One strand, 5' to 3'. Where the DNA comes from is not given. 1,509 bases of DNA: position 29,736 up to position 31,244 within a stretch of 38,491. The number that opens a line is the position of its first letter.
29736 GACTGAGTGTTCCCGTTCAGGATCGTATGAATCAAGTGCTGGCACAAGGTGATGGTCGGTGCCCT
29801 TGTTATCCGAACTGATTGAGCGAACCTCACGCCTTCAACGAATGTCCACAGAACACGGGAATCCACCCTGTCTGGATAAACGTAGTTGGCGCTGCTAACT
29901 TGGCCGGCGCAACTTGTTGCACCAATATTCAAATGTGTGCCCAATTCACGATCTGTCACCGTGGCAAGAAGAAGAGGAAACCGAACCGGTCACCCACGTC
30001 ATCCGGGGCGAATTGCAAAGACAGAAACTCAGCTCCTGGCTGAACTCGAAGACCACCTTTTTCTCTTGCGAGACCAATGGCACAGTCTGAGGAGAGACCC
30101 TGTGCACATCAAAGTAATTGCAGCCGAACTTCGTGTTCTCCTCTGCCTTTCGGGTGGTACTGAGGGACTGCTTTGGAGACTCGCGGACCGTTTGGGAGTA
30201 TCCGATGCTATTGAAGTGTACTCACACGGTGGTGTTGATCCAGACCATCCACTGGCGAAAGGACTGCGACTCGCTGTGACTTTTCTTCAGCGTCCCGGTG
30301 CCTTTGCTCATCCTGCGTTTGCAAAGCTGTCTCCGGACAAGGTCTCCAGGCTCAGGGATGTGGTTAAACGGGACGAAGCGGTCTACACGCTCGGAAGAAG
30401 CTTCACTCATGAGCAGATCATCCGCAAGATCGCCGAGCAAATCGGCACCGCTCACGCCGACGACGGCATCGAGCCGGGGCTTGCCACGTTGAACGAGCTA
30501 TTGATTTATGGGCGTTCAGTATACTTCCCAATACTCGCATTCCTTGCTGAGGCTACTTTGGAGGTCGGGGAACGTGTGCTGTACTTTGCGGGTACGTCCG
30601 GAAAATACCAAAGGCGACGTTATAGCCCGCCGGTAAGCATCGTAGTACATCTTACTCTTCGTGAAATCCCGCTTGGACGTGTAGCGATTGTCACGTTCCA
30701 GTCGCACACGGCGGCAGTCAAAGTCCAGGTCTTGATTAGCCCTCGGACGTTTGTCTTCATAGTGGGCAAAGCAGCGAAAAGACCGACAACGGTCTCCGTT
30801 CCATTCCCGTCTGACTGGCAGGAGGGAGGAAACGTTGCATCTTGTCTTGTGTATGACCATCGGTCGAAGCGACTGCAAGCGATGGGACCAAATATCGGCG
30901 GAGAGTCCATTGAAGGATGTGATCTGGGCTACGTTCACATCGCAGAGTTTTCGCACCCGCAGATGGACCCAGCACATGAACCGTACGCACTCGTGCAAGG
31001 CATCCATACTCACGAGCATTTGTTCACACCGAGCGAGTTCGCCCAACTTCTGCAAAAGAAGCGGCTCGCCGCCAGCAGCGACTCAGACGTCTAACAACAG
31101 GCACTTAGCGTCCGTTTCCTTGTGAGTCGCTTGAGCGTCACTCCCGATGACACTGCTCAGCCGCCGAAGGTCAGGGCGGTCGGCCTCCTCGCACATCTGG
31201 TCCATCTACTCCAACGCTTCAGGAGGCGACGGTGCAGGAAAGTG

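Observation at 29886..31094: Low-GC orphan two-domain protein next to the MNT/HEPN module: best candidate for an undescribed function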

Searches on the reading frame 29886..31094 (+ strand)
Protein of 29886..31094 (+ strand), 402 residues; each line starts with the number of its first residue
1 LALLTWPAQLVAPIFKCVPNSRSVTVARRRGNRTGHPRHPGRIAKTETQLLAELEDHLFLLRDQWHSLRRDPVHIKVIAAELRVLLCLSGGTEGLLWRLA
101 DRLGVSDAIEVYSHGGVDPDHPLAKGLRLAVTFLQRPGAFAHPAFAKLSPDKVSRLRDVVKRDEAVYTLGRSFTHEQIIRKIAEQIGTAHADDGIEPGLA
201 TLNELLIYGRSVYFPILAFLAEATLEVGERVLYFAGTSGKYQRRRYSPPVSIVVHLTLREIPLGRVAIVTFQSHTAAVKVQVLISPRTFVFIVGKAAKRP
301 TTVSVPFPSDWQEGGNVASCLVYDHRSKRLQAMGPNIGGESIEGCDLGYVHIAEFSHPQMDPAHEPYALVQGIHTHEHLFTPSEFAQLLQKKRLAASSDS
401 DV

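Call 3: search_protein_families(library=pfam, proteins=[window:29886-31094:+], max_evalue=1)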
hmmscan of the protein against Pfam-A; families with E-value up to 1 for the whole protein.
window:29886-31094:+ (402 aa): 0 families

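Call 4: search_protein_families(library=padloc, proteins=[window:29886-31094:+], max_evalue=1)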
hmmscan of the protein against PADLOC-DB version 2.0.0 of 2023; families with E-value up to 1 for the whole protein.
window:29886-31094:+ (402 aa): 0 families

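Call 5: search_protein_families(library=ncbifam, proteins=[window:29886-31094:+], max_evalue=1)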
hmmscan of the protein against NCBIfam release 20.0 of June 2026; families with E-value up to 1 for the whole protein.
window:29886-31094:+ (402 aa): 0 families

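Call 7: find_homologous_proteins(query=window:29886-31094:+, max_evalue=0.01)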
Query window:29886-31094:+ (402 aa): 95 proteins with E <= 0.01 among 8000 candidates.
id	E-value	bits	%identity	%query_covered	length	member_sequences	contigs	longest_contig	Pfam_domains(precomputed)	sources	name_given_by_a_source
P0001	8.0e-217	738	100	82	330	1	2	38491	-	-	-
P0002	2.5e-122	427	58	87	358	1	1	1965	-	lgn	-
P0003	9.6e-108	379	49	90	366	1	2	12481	-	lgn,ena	-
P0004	1.8e-107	378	50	87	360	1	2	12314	-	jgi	-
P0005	3.3e-103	364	49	91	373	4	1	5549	-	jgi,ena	-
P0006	2.6e-99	351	48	87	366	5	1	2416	-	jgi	-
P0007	2.3e-95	338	47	89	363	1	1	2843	-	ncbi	-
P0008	4.6e-95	337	48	83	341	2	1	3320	-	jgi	jgi:hypothetical protein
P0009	2.0e-93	332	45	87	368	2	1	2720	-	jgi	-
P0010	7.3e-93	330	47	87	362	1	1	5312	-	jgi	jgi:hypothetical protein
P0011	6.3e-91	323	44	87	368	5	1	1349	-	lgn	-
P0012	1.6e-64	236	41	87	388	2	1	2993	-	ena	-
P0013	1.7e-64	236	38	87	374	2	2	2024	-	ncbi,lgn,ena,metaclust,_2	metaclust:\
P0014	1.2e-63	233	38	87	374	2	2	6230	-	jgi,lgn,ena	-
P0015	3.1e-63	232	37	87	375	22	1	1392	-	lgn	-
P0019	2.4e-62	229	37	87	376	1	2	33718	-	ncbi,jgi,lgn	-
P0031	3.5e-53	199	39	78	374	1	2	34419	-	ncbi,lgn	-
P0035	1.9e-50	190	40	71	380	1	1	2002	PF19865.5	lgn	-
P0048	1.3e-39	154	45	51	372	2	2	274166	-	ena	-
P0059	1.9e-37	147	41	52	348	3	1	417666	-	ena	-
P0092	8.3e-29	119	36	52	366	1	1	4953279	-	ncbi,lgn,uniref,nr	ncbi:YecA family protein [Methylomonas koyamae]|uniref:YecA family protein n=1 Tax=Methylomonas koya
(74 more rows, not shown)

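Call 9: find_encoding_contigs(protein=P0019, flank=8000, max_places=3)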
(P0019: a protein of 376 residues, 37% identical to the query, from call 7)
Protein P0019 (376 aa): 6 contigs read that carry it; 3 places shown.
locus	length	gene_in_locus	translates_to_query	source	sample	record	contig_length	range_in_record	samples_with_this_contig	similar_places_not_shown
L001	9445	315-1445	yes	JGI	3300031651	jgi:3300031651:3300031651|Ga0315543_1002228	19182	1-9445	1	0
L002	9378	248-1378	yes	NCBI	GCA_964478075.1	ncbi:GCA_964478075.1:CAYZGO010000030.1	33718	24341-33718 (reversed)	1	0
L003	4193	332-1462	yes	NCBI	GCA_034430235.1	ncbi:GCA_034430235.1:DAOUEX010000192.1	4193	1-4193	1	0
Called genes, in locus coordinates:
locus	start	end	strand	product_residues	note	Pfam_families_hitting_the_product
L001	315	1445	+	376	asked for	-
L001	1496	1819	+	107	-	-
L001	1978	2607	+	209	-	-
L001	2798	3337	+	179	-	PF08388:GIIM (weak)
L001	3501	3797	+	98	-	-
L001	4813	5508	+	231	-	PF02517:Rce1-like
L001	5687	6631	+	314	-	PF02463:SMC_N (faint), PF00005:ABC_tran, PF13304:AAA_21, PF27102:NodI_C (weak)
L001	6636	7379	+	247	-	PF01061:ABC2_membrane, PF12698:ABC2_membrane_3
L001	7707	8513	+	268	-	PF08241:Methyltransf_11 (weak)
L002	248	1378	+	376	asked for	-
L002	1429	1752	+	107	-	-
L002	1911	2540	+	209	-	-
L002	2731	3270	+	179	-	PF08388:GIIM (weak)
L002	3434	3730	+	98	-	-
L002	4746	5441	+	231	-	PF02517:Rce1-like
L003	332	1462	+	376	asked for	-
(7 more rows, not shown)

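Call 10: find_encoding_contigs(protein=P0031, flank=8000, max_places=3)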
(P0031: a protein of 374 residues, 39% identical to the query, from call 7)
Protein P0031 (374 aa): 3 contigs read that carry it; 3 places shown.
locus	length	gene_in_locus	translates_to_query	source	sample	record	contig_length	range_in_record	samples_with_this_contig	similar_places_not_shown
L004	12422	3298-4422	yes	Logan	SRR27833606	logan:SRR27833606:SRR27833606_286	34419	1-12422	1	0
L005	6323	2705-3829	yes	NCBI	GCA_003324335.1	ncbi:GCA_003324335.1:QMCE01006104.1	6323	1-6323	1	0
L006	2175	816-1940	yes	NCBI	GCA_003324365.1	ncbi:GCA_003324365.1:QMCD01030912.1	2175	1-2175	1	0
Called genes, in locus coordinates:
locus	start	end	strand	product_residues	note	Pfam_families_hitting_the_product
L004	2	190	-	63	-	?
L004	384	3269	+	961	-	PF00317:Ribonuc_red_lgN (weak), PF02867:Ribonuc_red_lgC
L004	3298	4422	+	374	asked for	-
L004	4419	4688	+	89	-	-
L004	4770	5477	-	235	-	PF13532:2OG-FeII_Oxy_2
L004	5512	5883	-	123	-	PF01850:PIN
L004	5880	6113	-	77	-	PF02604:PhdYeFM_antitox (weak)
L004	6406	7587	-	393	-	PF00108:Thiolase_N, PF02803:Thiolase_C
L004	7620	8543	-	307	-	PF17113:AmpE, PF03186:CobD_Cbib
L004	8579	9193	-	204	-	PF00293:NUDIX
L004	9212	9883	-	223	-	PF13650:Asp_protease_2, PF13975:gag-asp_proteas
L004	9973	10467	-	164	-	PF04461:YajQ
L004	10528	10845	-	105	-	PF06865:Ppnp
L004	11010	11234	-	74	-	PF10981:DUF2788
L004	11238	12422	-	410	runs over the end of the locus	PF00764:Arginosuc_synth, PF20979:Arginosuc_syn_C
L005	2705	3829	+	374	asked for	-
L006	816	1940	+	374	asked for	-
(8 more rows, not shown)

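Call 11: find_encoding_contigs(protein=P0003, flank=8000, max_places=3)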
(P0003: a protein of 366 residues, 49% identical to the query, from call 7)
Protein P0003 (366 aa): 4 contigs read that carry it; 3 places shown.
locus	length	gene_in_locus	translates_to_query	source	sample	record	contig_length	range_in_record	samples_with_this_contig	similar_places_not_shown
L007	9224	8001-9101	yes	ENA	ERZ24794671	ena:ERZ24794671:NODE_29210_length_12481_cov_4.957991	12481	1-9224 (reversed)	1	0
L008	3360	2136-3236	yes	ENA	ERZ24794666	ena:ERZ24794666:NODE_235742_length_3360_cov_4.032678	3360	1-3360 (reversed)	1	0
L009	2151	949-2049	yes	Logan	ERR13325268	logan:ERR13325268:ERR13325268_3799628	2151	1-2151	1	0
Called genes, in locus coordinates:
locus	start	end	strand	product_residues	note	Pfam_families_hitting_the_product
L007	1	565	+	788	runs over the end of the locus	PF13243:SQHop_cyclase_C (faint), PF13709:DUF4159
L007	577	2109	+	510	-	PF00884:Sulfatase, PF01663:Phosphodiest (faint), PF16347:SGSH_C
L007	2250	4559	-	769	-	-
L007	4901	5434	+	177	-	-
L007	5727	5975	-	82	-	-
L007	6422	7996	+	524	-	PF03572:Peptidase_S41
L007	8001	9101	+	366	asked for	-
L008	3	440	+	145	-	?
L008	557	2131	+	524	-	PF03572:Peptidase_S41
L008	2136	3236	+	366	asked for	-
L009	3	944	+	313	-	?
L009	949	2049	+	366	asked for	-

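Call 14: find_encoding_contigs(protein=P0092, flank=8000, max_places=2)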
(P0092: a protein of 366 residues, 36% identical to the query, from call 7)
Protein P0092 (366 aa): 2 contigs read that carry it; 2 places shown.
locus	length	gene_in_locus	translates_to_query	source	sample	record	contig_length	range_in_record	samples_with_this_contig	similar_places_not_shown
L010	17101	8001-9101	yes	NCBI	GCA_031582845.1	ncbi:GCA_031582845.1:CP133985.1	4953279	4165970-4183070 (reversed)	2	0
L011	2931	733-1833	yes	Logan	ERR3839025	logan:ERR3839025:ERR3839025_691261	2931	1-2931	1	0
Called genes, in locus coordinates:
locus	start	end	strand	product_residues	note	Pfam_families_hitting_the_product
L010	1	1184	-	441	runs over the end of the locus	PF00460:Flg_bb_rod, PF22692:LlgE_F_G_D1, PF07559:FlgE_D2, PF06429:Flg_bbr_C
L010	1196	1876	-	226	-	PF03963:FlgD, PF13861:FLgD_tudor, PF13860:FlgD_ig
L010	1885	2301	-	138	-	PF00460:Flg_bb_rod (weak), PF06429:Flg_bbr_C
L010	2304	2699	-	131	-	PF00460:Flg_bb_rod (weak)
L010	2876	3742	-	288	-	PF03705:CheR_N, PF08241:Methyltransf_11 (faint), PF01739:CheR, PF13489:Methyltransf_23 (weak), PF08242:Methyltransf_12 (faint), PF13649:Methyltransf_25 (faint)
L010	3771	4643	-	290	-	PF01584:CheW, PF00072:Response_reg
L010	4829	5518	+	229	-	PF17656:ChapFlgA_N, PF08666:SAF (weak), PF13144:ChapFlgA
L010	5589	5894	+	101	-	PF04316:FlgM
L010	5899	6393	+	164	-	PF05130:FlgN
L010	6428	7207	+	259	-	PF07317:PilZN, PF07238:PilZ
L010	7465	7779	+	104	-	PF01527:HTH_Tnp_1, PF13384:HTH_23 (faint)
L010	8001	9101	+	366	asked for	-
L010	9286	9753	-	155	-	PF00383:dCMP_cyt_deam_1, PF14437:MafB19-deam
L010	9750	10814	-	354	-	PF04204:HTS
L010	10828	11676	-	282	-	-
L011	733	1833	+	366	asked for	-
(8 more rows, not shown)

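Call 15: find_encoding_contigs(protein=P0048, flank=8000, max_places=2)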
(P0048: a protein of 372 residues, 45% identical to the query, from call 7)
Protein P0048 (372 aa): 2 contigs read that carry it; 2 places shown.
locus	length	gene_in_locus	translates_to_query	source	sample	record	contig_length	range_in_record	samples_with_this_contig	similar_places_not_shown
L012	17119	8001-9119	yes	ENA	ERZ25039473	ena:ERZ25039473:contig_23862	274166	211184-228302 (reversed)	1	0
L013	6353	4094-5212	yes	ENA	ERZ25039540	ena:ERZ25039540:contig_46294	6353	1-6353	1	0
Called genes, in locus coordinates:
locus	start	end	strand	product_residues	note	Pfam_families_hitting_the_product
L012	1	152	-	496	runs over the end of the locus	-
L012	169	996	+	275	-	PF01515:PTA_PTB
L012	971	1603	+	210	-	-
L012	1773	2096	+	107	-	PF15937:PrlF_antitoxin, PF04014:MazE_antitoxin (weak)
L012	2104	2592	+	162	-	PF11663:Toxin_YhaV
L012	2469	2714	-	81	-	-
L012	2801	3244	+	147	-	PF01515:PTA_PTB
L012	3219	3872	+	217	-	-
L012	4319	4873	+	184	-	-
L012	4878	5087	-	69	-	-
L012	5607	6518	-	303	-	PF13276:HTH_21 (weak), PF00665:rve, PF13683:rve_3, PF13333:rve_2 (weak)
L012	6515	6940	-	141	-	-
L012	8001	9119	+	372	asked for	-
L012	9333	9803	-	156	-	-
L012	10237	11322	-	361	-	PF13384:HTH_23, PF13518:HTH_28 (faint), PF13551:HTH_29 (weak), PF13565:HTH_32, PF13358:DDE_3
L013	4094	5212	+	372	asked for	-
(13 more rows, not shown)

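Call 18: search_solved_structures(query=A2, max_evalue=10, show_alignments=2)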
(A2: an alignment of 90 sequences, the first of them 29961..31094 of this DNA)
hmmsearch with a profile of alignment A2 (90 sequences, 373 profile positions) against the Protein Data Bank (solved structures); distinct sequences matched with E-value up to 10: 0.

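Call 22: search_protein_families(library=phrogs, proteins=[window:29961-31094:+, P0019, P0059, P0092, P0035], max_evalue=1)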
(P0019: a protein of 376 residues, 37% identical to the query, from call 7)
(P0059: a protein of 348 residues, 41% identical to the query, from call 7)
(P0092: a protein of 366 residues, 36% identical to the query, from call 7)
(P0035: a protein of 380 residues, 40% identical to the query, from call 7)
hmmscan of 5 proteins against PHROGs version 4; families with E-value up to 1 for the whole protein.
window:29961-31094:+ (377 aa): 1 family
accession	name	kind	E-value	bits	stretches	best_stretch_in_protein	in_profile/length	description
phrog_7805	-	unknown function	0.027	15.2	1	48-178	38-169/218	-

P0019 (376 aa): 1 family
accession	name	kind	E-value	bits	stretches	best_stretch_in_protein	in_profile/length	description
phrog_7805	-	unknown function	0.41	11.3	0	3-156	3-163/218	-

P0059 (348 aa): 1 family
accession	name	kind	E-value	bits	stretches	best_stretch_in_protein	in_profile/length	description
phrog_7805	-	unknown function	0.022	15.5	0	3-70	3-72/218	-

P0092 (366 aa): 3 families
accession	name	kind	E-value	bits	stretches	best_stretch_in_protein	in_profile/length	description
phrog_30159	-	unknown function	0.00015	22.9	1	333-362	36-65/69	-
phrog_24700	-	unknown function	0.043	14.9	1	328-359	190-219/221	-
phrog_7805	-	unknown function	0.059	14.1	1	1-162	1-168/218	-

P0035 (380 aa): 1 family
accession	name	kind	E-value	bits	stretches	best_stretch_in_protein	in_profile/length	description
phrog_7805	-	unknown function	0.26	12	0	132-160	136-164/218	-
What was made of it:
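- On PHROG 7805: The window protein scores E 0.027 over profile positions 38-169 of 218 (call 22).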

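Call 23: search_protein_families(library=pfam, alignment_id=A2, max_evalue=0.1)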
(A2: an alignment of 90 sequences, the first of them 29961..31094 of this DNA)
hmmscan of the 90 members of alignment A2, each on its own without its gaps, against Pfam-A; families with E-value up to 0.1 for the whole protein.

A. member 1, window:29961-31094:+ (377 aa): 0 families

B. families by the number of members that match (of 90 scanned): 14 families
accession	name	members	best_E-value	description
PF13385.13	Laminin_G_3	6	0.023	Concanavalin A-like lectin/glucanases superfamily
PF22932.2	Ubiq_DUF_assoc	2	0.053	DUF569 associated ubiquitin-like domain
PF19865.4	DUF6338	1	6.2e-05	Family of unknown function (DUF6338)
PF02810.21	SEC-C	1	0.0017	SEC-C motif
PF19037.6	Fuz_longin_2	1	0.0023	Second Longin domain of FUZ, MON1 and HPS1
PF02033.23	RBFA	1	0.004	Ribosome-binding factor A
PF22174.2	NMB1110-like_C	1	0.024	Tail protein, C-terminal domain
PF16035.10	Chalcone_2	1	0.026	Chalcone isomerase like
PF06148.17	COG2_N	1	0.03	COG2 N-terminal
PF20784.2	DUF5575_C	1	0.037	DUF5575 C-terminal domain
PF00722.28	Glyco_hydro_16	1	0.041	Glycosyl hydrolases family 16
PF01451.26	LMWPc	1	0.055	Low molecular weight phosphotyrosine protein phosphatase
PF03576.19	Peptidase_S58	1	0.076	Peptidase family S58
PF08301.18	HCV_NS5a_1b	1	0.092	Hepatitis C virus non-structural 5a domain 1b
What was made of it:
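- On LamG/ConA-like superfamily (C-terminal domain): Six of 90 relatives hit at E 0.023 or worse (call 23).
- On YecA / SEC-C motif proteins: Present only in P0092 (1 of 90, E 0.0017, call 23).
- There is a weak Glyco_hydro_16 hit in 1 of 90 members (call 23).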

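Call 24: predict_structure(alignment_id=A2)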
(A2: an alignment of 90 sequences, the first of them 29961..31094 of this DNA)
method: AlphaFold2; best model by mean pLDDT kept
length: 377 residues; sequences in the alignment: 90
mean_pLDDT: 92.0   pTM: 0.90
mean pLDDT of the five models: 92.0, 91.2, 91.0, 90.6, 90.4
residues with pLDDT >= 90: 312; 70-90: 38; 50-70: 19; < 50: 8
segments of 3 or more residues with pLDDT < 50: 1-3, 375-377
pLDDT, mean of each block of 10 residues (from residue 1): 49 76 98 98 96 97 96 98 93 94 92 76 85 97 96 95 79 94 94 97 98 97 98 96 97 97 97 93 93 97 98 97 96 96 97 97 86 54
secondary structure, 60 per line:
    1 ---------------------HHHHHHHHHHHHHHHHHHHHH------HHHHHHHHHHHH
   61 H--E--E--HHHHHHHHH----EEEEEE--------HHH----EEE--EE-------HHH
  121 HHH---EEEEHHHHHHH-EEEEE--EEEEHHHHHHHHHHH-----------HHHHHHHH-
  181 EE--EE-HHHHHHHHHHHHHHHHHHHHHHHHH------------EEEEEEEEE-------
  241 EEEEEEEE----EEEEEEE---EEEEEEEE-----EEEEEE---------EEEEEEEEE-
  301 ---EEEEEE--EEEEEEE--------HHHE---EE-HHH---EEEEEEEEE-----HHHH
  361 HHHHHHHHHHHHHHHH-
elements in order: H22-42 H49-61 H70-78 E83-88 E104-106 H118-123 E127-130 H131-137 E139-143 E146-149 H150-160 H172-179 H188-212 E225-233 E241-248 E253-259 E263-270 E276-281 E291-299 E304-309 E312-318 E343-351 H357-376
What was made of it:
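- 30633..31013 (+): C-terminal LamG/ConA-like beta-sandwich (jelly-roll) domain, residues about 225-351. AF2 strands 225-351 (call 24).
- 31029..31088 (+): C-terminal helix, residues 357-376. AF2 secondary structure (call 24).
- On LamG/ConA-like superfamily (C-terminal domain): The AF2 model has 9 strands between residues 225 and 351 at pLDDT above 90 (call 24).
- Checked: It has strands at 83-88, 104-106, 127-130, 139-143 and 146-149 (call 24).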

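Call 26: fold_search(model_id=the predicted structure, library=pdb)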
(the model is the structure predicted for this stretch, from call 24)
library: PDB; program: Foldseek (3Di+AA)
matches with E <= 10: 1401; with E <= 0.001: 136
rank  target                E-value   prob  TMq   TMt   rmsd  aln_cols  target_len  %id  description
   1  3flp_A                6.7e-06  1.00  0.22  0.34  12.1       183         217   10  Crystal structure of native heptameric SAP-like pentraxin from Limulus polyphemus (released 2009-01-20)
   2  7qpu_A                1.2e-05  1.00  0.32  0.31   3.4       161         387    9  Botulinum neurotoxin A5 cell binding domain in complex with GM1b oligosaccharide (released 2022-03-09)
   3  7ce2_A                1.4e-05  1.00  0.31  0.26   5.7       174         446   11  The Crystal structure of TeNT Hc complexed with neutralizing antibody (released 2021-04-07)
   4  3hmy_A                1.8e-05  1.00  0.30  0.26   4.0       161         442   10  Crystal structure of HCR/T complexed with GT2 (released 2009-07-14)
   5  8rvi_A                2.1e-05  1.00  0.32  0.29   3.5       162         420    9  Structure of the binding domain of BoNT/A mutant H1253K in complex with the GM1a ganglioside receptor (released 2025-02-12)
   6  4jra_A                2.1e-05  1.00  0.31  0.28   5.2       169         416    9  CRYSTAL STRUCTURE OF THE BOTULINUM NEUROTOXIN A RECEPTOR-BINDING DOMAIN IN COMPLEX WITH THE LUMINAL DOMAIN Of SV2C (released 2013-11-20)
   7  5mk7                  2.2e-05  1.00  0.32  0.30   3.6       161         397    9  Crystal structure of the receptor-binding domain of botulinum neurotoxin A1 (crystal form 2) (released 2018-03-28)
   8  5jmc_A                2.4e-05  1.00  0.31  0.28   3.6       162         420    9  Receptor binding domain of Botulinum neurotoxin A in complex with rat SV2C (released 2016-06-15)
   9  5v38_A                2.4e-05  1.00  0.30  0.27   4.5       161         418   11  Crystal Structure of The Receptor-binding Domain of Botulinum Neurotoxin Type HA (released 2017-03-22)
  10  1diw                  2.6e-05  1.00  0.31  0.27   4.3       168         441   11  THE HC FRAGMENT OF TETANUS TOXIN COMPLEXED WITH GALACTOSE (released 2000-03-24)
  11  5mk8_B                2.8e-05  1.00  0.31  0.28   3.9       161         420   12  Crystal structure of the receptor-binding domain of the FA hybrid Clostridium botulinum neurotoxin (released 2018-03-28)
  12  5tpb_A                2.9e-05  1.00  0.32  0.29   3.7       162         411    9  Binding domain of BoNT/A complexed with ganglioside variant (released 2017-01-18)
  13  4iqp                  2.9e-05  1.00  0.31  0.29   3.6       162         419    9  Crystal Structure of HCRA-W1266A (released 2013-05-29)
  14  7z5t                  3.1e-05  1.00  0.32  0.29   3.5       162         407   10  Crystal Structure of botulinum neurotoxin A2 cell binding domain (released 2022-06-08)
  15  5tpb_B                3.3e-05  1.00  0.31  0.29   3.8       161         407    9  Binding domain of BoNT/A complexed with ganglioside variant (released 2017-01-18)
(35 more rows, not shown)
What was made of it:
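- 30633..31013 (+): Foldseek hits to pentraxins and to the botulinum/tetanus toxin Hc N-subdomain: E 7e-6 to 1e-4, about 160 columns (call 26).
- LamG domains are typically binding modules (established knowledge of the fold; hits in call 26).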
